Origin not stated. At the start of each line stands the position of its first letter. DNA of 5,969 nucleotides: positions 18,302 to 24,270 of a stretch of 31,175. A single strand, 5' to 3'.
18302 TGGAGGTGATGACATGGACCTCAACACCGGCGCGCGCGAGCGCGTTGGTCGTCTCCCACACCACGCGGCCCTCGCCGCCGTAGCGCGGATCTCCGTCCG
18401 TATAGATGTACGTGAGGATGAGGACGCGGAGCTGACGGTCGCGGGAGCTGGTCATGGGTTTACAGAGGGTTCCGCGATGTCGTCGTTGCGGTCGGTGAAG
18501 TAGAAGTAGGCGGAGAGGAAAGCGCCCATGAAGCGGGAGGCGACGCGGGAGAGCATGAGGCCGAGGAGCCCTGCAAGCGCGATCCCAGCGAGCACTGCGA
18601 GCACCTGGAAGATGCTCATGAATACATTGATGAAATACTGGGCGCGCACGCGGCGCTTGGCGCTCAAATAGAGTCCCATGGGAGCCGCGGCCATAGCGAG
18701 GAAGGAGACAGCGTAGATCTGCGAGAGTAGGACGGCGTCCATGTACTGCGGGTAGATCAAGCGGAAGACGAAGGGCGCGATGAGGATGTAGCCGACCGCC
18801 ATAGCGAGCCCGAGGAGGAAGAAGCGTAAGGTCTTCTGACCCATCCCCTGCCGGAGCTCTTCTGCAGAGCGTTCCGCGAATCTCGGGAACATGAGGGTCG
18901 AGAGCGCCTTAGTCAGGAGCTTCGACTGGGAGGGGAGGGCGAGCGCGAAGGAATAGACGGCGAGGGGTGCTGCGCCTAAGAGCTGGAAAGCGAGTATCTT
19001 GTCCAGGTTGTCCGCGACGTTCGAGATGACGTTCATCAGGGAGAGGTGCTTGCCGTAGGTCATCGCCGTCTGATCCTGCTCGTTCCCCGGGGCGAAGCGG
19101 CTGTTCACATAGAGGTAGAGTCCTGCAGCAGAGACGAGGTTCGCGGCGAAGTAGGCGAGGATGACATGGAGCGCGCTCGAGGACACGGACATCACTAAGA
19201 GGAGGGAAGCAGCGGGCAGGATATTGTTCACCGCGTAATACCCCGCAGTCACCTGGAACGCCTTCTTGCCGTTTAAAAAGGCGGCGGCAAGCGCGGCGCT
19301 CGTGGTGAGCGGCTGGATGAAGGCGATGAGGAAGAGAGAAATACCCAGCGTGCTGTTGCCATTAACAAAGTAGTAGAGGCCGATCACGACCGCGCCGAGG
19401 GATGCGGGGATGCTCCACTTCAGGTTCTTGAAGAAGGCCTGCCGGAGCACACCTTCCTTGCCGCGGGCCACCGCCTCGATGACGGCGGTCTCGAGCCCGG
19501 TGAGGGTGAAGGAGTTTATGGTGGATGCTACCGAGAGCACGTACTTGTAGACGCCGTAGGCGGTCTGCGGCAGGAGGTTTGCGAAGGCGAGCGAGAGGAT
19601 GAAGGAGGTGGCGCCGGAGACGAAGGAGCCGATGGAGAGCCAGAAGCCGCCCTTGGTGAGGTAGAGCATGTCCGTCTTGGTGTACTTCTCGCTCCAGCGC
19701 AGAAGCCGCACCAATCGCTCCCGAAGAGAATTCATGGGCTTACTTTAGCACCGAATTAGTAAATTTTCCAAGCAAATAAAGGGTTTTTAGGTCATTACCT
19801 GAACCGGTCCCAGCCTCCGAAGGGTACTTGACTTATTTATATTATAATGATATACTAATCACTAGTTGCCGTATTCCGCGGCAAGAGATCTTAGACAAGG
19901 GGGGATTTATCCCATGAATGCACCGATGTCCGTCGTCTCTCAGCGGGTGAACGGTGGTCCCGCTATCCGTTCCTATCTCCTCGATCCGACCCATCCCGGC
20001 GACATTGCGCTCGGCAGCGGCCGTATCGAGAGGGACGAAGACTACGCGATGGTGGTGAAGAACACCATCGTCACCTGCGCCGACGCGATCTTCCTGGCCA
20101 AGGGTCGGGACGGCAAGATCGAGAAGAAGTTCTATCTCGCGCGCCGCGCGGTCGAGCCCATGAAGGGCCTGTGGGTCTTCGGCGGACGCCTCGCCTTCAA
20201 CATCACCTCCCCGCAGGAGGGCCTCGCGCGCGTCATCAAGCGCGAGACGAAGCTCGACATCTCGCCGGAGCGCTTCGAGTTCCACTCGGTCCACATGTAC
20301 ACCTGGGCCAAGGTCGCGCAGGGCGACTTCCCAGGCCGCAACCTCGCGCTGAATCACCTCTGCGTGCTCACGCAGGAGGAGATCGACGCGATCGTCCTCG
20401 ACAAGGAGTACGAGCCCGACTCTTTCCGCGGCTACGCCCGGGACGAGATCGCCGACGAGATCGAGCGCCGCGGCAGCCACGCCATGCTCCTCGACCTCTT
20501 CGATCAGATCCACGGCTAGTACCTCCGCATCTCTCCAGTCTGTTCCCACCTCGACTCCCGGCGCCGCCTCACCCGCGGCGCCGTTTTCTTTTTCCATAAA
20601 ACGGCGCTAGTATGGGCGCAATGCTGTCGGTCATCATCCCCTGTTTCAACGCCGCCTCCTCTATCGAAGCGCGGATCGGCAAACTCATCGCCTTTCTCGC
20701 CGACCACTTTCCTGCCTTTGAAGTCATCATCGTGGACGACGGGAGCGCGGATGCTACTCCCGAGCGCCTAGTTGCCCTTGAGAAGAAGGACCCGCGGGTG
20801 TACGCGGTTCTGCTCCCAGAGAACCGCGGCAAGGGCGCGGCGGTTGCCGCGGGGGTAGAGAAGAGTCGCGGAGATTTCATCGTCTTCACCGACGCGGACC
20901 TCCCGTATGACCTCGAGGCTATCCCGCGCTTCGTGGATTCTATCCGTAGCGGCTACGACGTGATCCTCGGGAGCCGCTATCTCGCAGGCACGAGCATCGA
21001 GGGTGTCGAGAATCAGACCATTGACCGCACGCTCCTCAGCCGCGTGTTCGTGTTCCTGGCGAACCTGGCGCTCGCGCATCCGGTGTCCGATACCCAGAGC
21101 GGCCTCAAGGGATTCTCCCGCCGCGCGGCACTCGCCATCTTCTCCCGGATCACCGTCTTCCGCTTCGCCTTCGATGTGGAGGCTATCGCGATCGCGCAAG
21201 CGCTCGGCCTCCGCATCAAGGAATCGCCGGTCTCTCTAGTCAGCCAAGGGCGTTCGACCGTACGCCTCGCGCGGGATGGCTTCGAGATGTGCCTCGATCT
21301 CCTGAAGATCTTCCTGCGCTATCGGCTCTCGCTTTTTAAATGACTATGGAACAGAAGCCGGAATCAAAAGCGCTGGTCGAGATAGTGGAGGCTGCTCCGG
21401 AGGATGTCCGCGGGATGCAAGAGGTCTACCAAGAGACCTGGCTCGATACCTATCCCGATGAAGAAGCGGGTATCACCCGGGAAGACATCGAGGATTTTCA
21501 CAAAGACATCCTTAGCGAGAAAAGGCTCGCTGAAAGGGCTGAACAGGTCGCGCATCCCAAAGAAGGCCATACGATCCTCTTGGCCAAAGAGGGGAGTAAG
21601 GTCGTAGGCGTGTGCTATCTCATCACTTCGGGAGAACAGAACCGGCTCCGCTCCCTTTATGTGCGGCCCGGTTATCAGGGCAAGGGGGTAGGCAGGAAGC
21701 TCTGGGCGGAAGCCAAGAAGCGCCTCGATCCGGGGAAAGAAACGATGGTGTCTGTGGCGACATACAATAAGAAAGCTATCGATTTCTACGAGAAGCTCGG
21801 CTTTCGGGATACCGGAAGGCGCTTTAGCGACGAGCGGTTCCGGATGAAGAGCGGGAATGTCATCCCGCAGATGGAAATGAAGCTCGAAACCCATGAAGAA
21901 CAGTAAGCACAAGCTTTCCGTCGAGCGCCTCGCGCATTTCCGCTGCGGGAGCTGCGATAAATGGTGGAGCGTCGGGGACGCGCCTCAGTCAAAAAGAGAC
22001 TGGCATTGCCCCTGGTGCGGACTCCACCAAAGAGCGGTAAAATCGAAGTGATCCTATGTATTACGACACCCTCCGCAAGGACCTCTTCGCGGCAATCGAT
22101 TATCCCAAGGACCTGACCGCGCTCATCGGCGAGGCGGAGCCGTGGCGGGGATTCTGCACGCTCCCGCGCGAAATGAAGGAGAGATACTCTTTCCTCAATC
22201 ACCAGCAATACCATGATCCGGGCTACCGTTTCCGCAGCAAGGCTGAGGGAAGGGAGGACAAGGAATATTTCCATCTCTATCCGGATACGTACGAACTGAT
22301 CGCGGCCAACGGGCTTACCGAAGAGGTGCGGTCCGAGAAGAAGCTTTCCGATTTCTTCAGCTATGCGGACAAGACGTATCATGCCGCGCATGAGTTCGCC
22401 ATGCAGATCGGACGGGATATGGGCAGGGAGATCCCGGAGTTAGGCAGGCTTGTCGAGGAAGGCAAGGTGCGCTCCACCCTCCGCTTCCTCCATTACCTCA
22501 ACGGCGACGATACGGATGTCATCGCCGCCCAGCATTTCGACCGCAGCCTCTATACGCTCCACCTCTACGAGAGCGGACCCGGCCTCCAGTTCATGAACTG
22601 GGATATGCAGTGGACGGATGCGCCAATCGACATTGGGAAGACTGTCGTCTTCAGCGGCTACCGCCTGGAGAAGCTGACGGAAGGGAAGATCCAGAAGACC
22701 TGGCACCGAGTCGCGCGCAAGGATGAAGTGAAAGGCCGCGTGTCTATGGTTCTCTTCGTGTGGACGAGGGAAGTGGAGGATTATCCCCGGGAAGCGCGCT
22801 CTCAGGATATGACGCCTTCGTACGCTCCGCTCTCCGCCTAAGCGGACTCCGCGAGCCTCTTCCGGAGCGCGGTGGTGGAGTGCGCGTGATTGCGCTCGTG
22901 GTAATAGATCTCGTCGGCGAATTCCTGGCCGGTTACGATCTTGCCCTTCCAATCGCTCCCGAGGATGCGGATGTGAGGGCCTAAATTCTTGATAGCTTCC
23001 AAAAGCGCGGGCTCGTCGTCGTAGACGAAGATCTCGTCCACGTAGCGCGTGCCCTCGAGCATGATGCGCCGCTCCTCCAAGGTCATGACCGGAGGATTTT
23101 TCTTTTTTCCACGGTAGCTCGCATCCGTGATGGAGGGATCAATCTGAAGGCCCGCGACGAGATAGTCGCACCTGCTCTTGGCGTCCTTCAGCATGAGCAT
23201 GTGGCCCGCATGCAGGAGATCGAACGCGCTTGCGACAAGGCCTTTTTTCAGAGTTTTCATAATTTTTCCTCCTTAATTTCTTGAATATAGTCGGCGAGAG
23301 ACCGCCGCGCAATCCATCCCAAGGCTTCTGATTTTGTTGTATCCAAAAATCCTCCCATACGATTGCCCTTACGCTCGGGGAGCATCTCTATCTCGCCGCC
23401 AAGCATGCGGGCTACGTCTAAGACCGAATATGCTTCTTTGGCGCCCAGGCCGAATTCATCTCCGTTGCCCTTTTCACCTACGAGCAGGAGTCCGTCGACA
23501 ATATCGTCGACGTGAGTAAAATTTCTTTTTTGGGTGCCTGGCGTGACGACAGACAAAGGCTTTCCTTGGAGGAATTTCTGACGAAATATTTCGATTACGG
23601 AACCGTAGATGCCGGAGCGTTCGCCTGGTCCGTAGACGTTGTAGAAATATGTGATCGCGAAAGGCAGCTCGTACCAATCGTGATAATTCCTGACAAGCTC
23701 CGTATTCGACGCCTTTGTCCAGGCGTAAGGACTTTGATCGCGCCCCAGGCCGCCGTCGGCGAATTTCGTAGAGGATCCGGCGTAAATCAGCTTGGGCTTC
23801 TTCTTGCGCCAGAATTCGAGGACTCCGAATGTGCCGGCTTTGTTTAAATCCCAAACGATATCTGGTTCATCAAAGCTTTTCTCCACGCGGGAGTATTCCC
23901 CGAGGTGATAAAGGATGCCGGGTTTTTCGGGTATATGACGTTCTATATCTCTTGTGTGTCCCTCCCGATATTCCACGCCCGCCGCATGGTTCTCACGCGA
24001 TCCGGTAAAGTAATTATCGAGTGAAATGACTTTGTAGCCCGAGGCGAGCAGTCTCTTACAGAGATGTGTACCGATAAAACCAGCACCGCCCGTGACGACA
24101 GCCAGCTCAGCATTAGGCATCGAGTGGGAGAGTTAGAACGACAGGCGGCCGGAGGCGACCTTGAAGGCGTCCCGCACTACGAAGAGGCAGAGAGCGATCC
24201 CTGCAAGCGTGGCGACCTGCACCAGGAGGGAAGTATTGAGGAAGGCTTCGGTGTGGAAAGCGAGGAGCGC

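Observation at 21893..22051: Hidden 52-aa rubredoxin-like/zinc-ribbon gene between the GNAT and the 2OG-Fe(II) oxygenase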

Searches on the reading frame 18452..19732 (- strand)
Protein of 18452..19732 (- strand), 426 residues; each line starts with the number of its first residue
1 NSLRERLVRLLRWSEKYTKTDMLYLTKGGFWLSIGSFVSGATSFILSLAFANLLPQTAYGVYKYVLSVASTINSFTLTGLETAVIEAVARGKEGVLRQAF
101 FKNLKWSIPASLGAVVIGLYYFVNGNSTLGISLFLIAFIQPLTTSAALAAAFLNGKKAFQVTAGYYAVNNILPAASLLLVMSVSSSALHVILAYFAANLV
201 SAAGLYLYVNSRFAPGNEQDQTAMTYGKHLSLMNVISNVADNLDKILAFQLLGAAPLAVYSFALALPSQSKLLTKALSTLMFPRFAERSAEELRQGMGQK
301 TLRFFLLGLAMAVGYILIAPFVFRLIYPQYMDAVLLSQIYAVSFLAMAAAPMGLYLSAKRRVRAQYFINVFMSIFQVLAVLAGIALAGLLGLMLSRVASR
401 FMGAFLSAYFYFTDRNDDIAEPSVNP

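Call 74: search_protein_families(library=pfam, proteins=[window:18452-19732:-], max_evalue=0.001)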
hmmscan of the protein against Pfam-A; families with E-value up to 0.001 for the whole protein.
window:18452-19732:- (426 aa): 2 families
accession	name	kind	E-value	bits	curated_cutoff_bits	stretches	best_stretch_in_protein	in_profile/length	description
PF01943.22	Polysacc_synt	-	2.8e-12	47.1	28.2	1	25-287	1-272/274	Polysaccharide biosynthesis protein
PF13440.11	Polysacc_synt_3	-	2.2e-11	44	23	1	51-328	3-285/293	Polysaccharide biosynthesis protein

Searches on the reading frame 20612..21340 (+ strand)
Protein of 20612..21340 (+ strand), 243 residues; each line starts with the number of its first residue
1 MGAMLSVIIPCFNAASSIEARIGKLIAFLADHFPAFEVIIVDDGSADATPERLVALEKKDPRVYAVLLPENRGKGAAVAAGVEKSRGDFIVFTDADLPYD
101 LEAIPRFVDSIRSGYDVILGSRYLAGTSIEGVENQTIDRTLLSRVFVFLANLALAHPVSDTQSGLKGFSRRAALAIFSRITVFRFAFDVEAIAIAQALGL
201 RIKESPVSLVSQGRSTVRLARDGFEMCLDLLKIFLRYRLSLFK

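Call 4: search_protein_families(library=pfam, proteins=[window:20612-21340:+], max_evalue=1)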
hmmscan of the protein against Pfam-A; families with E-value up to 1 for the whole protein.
window:20612-21340:+ (243 aa): 4 families
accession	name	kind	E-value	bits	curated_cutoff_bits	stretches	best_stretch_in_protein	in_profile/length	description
PF00535.33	Glycos_transf_2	-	2.9e-31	109.1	23.3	1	6-173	1-164/168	Glycosyl transferase family 2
PF10111.15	Glyco_tranf_2_2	-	2.8e-07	30.7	27.3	1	6-97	1-92/276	Glycosyltransferase like family 2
PF13641.12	Glyco_tranf_2_3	-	1.7e-06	28.7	27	1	5-97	3-97/230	Glycosyltransferase like family 2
PF13478.12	XdhC_C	-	0.068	14.1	29.7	1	23-145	10-101/125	XdhC Rossmann domain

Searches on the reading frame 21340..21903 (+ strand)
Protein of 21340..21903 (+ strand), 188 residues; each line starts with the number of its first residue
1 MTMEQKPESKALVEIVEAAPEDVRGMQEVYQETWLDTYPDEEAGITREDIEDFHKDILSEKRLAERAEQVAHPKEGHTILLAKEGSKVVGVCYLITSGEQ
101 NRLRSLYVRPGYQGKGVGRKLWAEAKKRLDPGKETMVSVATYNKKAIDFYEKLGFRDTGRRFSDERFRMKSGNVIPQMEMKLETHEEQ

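Call 4: search_protein_families(library=pfam, proteins=[window:21340-21903:+], max_evalue=1)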
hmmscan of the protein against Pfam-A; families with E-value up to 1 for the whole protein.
window:21340-21903:+ (188 aa): 10 families
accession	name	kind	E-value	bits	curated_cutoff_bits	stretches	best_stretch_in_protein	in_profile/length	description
PF13673.13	Acetyltransf_10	-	5.7e-20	72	23.6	1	45-168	5-120/128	Acetyltransferase (GNAT) domain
PF13508.13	Acetyltransf_7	-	3.5e-16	59.8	27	1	76-156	2-83/84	Acetyltransferase (GNAT) domain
PF00583.31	Acetyltransf_1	-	1.7e-15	57.7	20.7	1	54-155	12-116/116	Acetyltransferase (GNAT) family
PF08445.16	FR47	-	3.2e-08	33.9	22.1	1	101-158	22-80/86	FR47-like protein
PF12568.14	PanZ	-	0.0044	16.9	22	1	73-134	34-95/128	Acetyltransferase (GNAT) domain, PanZ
PF13302.13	Acetyltransf_3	-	0.017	16.2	25.4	1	44-156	31-138/138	Acetyltransferase (GNAT) domain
PF13527.13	Acetyltransf_9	-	0.022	15.2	25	1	108-156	80-125/127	Acetyltransferase (GNAT) domain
PF14542.12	Acetyltransf_CG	-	0.056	14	30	1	96-147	20-71/80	GCN5-related N-acetyl-transferase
PF13420.13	Acetyltransf_4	-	0.074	13.5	24.3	1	57-159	35-138/155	Acetyltransferase (GNAT) domain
PF17013.11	Acetyltransf_15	-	0.15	11.9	35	1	104-158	76-139/210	Putative acetyl-transferase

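Call 43: search_protein_families(library=ncbifam, proteins=[window:21340-21903:+], max_evalue=1)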
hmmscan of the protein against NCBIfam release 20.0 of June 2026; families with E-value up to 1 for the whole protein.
window:21340-21903:+ (188 aa): 27 families (the best 25 are shown)
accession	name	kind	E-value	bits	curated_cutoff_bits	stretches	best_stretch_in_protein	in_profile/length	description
TIGR01575.1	rimI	equivalog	3.5e-11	43.4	86.4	1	74-161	29-118/132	ribosomal protein S18-alanine N-acetyltransferase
NF007807.0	PRK10514.1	equivalog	1.2e-10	41.5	134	1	56-166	29-133/147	acetyltransferase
NF040501.1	resist_ArsN2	equivalog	5.6e-09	35.7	125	1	75-161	22-107/133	arsenic resistance N-acetyltransferase ArsN2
NF005840.0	PRK07757.1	equivalog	9.9e-08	32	154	1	79-160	44-123/153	N-acetyltransferase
NF053587.1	SpmdActasePaiA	equivalog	1.8e-07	31.1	250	1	13-160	3-152/172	spermidine/spermine N(1)-acetyltransferase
NF002959.0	PRK03624.1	equivalog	3.3e-07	30.1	124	1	75-158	47-132/147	GNAT family acetyltransferase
NF041158.1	Spm_actase_Thplmales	equivalog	6.3e-07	29.7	225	1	13-127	2-112/115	spermidine N(1)-acetyltransferase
NF007853.0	PRK10562.1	equivalog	4e-06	27.1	125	1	87-165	58-130/146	N-acetyltransferase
NF040504.1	resist_ArsN1b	equivalog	8.8e-06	25.6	210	1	53-159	27-137/159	arsinothricin resistance N-acetyltransferase ArsN1 family B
TIGR03448.1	mycothiol_MshD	equivalog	1.9e-05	24.1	163.1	1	60-157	184-287/294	mycothiol synthase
NF040503.1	resist_ArsN1a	equivalog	7.8e-05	22.5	170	1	57-159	27-137/159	arsinothricin resistance N-acetyltransferase ArsN1 family A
NF007025.1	PRK09491.1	equivalog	0.00066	19.6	173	1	102-161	64-125/145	ribosomal protein S18-alanine N-acetyltransferase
TIGR03103.1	trio_acet_GNAT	equivalog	0.008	14.8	569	1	102-157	157-214/547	N-acetylglutaminylglutamine synthetase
NF033213.1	matur_PanM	equivalog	0.0083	15.9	68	1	48-160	14-126/130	aspartate 1-decarboxylase autocleavage activator PanM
TIGR03585.1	PseH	equivalog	0.01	15.9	93.1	1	77-159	51-137/156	UDP-4-amino-4,6-dideoxy-N-acetyl-beta-L-altrosamine N-acetyltransferase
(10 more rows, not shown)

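Call 84: search_protein_families(library=padloc, proteins=[window:21340-21903:+], max_evalue=0.01)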
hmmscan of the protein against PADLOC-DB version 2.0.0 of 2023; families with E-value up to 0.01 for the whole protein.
window:21340-21903:+ (188 aa): 0 families

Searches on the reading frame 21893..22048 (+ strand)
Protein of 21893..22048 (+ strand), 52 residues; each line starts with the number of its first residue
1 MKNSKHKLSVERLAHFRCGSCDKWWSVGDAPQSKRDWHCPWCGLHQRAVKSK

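Call 4: search_protein_families(library=pfam, proteins=[window:21893-22048:+], max_evalue=1)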
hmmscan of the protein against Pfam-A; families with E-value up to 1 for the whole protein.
window:21893-22048:+ (52 aa): 9 families
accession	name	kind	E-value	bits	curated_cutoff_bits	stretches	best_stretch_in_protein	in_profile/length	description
PF25206.1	DUF7836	-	0.0034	17.6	26.7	1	13-47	5-41/59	Domain of unknown function (DUF7836)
PF12647.12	RNHCP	-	0.017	15.5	24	1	15-49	3-35/90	RNHCP domain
PF11682.14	Zn_ribbon_11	-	0.02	14.9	24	1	34-45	3-14/37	Probable zinc-ribbon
PF01155.25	HypA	-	0.022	15.2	28.9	1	9-49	63-99/112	Hydrogenase/urease nickel incorporation, metallochaperone, hypA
PF23547.1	Zn_ribbon_FGT1_1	-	0.053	13.6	27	1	15-47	2-31/35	FORGETTER1 first zinc ribbon domain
PF23320.1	Zn_SUZ12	-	0.066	13.4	28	1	33-47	20-34/70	Polycomb protein SUZ12-like, Zn domain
PF09723.15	Zn_ribbon_8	-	0.095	13.2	34.4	1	16-43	6-33/41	Zinc ribbon domain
PF11331.13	Zn_ribbon_12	-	0.1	12.8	27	1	5-23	21-39/45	EDR4 zinc-ribbon domain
PF19134.6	DUF5817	-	0.11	12.9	31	1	18-50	6-35/57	Domain of unknown function (DUF5817)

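Call 6: find_homologous_proteins(query=window:21893-22048:+, max_evalue=0.01)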
Query window:21893-22048:+ (52 aa): 2 proteins with E <= 0.01 among 2 candidates.
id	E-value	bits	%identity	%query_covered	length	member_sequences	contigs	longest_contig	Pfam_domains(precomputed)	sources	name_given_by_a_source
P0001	5.2e-18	81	78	77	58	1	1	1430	-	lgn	-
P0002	4.6e-16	75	68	85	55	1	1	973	-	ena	-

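Call 21: find_encoding_contigs(protein=P0001, flank=5000)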
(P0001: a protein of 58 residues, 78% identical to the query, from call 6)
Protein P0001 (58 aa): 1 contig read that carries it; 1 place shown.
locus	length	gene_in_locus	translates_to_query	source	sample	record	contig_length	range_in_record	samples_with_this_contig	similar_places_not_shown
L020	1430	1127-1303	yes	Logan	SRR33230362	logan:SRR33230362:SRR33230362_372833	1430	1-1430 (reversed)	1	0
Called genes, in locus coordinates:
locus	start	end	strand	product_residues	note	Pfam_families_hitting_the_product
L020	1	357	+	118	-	?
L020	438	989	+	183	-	-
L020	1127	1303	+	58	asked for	-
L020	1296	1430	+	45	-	?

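Call 22: find_encoding_contigs(protein=P0002, flank=5000)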
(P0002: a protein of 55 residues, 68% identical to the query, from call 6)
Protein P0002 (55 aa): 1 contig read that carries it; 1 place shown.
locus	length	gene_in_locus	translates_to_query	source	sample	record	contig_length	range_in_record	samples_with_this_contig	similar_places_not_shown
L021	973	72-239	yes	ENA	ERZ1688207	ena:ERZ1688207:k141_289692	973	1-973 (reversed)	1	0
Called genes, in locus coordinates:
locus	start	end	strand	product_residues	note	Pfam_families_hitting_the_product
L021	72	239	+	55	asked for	-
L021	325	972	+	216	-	?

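Call 24: search_protein_families(library=pfam, proteins=[L020:1-357:+, L020:438-986:+, L020:1296-1430:+, L021:325-972:+], max_evalue=0.01)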
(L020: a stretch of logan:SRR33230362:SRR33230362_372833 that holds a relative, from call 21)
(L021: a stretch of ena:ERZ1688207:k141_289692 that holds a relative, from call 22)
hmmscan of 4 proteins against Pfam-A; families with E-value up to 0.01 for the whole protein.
L020:1-357:+ (118 aa): 0 families

L020:438-986:+ (183 aa): 1 family
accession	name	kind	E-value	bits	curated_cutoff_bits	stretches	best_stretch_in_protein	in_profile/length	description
PF01402.27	RHH_1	-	0.005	17.2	20.5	0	104-128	9-33/39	Ribbon-helix-helix protein, copG family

L020:1296-1430:+ (45 aa): 0 families

L021:325-972:+ (216 aa): 3 families
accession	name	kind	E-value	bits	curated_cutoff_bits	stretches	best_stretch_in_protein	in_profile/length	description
PF01935.23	DUF87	-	1.6e-05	25.5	23.2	1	35-152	23-125/220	Helicase HerA, central domain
PF10412.15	TrwB_AAD_bind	-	9.2e-05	21.9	20.5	1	33-186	13-159/387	Type IV secretion-system coupling protein DNA-binding domain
PF13401.12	AAA_22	-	0.0034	18.1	27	1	34-79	4-50/130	AAA domain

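Call 27: search_protein_families(library=phrogs, proteins=[window:21893-22048:+], max_evalue=0.01)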
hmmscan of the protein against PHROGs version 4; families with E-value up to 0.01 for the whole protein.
window:21893-22048:+ (52 aa): 0 families

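Call 43: search_protein_families(library=ncbifam, proteins=[window:21893-22048:+], max_evalue=1)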
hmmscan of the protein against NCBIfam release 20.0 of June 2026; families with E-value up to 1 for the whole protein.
window:21893-22048:+ (52 aa): 2 families
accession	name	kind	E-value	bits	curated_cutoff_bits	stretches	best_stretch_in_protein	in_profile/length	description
NF011481.0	PRK14890.1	equivalog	0.017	15.1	61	1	10-44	22-58/61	putative Zn-ribbon RNA-binding protein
NF001607.0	PRK00398.1-4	equivalog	0.087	12.6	89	1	14-43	8-35/53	DNA-directed RNA polymerase subunit P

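Call 56: search_dna_similar(query=window:21893-22048:+, collection=phages, mode=protein, max_evalue=0.001, max_rows=25)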
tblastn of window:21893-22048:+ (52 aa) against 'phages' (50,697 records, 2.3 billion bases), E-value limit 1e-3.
No match.

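Call 84: search_protein_families(library=padloc, proteins=[window:21893-22048:+], max_evalue=0.01)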
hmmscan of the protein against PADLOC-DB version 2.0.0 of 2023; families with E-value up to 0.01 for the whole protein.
window:21893-22048:+ (52 aa): 1 family
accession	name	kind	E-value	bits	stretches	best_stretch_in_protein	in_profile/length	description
PDLC03367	MTase_II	-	0.0038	13.6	1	14-45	124-155/633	Type II methyltransferase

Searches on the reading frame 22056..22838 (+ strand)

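Call 4: search_protein_families(library=pfam, proteins=[window:22056-22838:+], max_evalue=1)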
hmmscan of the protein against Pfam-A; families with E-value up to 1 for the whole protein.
window:22056-22838:+ (261 aa): 1 family
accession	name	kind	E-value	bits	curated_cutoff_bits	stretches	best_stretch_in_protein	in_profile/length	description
PF03171.26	2OG-FeII_Oxy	-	1.2e-08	35.6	23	1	147-235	10-99/101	2OG-Fe(II) oxygenase superfamily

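Call 43: search_protein_families(library=ncbifam, proteins=[window:22056-22838:+], max_evalue=1)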
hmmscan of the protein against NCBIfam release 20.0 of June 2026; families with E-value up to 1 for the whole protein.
window:22056-22838:+ (261 aa): 0 families

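Call 84: search_protein_families(library=padloc, proteins=[window:22056-22838:+], max_evalue=0.01)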
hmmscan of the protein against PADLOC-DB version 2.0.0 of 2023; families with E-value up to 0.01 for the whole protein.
window:22056-22838:+ (261 aa): 0 families

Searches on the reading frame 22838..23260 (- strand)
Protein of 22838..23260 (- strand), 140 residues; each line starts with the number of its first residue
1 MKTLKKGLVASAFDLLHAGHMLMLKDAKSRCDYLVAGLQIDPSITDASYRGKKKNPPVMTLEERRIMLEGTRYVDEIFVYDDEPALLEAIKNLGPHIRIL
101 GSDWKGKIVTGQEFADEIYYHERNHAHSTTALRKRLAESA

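Call 4: search_protein_families(library=pfam, proteins=[window:22838-23260:-], max_evalue=1)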
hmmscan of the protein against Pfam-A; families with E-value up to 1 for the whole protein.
window:22838-23260:- (140 aa): 2 families
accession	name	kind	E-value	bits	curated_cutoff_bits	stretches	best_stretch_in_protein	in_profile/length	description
PF01467.32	CTP_transf_like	-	2.5e-12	47.6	21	1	12-134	5-132/133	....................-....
PF02569.21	Pantoate_ligase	-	0.083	12.5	20.7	1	15-42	31-58/268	Pantoate-beta-alanine ligase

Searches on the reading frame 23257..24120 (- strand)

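Call 4: search_protein_families(library=pfam, proteins=[window:23257-24120:-], max_evalue=1)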
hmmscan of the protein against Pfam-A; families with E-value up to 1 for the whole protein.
window:23257-24120:- (287 aa): 9 families
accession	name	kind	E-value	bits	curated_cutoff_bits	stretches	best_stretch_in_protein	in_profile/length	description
PF01370.27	Epimerase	-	1.6e-42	146.1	20.9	1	8-221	2-235/240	NAD dependent epimerase/dehydratase family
PF16363.11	GDP_Man_Dehyd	-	5.8e-31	108.6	27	1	9-247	2-269/332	GDP-mannose 4,6 dehydratase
PF02719.21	Polysacc_synt_2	-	2e-06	27.7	20.2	2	170-240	173-243/293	Polysaccharide biosynthesis protein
PF01073.25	3Beta_HSD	-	4.4e-05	23.1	22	1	8-116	1-116/280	3-beta hydroxysteroid dehydrogenase/isomerase family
PF04321.23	RmlD_sub_bind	-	0.00036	20.1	27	1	8-124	4-108/287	RmlD substrate binding domain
PF07993.18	NAD_binding_4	-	0.0017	18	20.1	1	9-30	1-22/258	Male sterility protein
PF00106.31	adh_short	-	0.0032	17.4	26.6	1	6-36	2-32/195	short chain dehydrogenase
PF13439.12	Glyco_transf_4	-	0.07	13.6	28.5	1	11-113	2-101/170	Glycosyltransferase Family 4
PF02826.25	2-Hacid_dh_C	-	0.27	11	25.1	1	9-52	40-83/178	D-isomer specific 2-hydroxyacid dehydrogenase, NAD binding domain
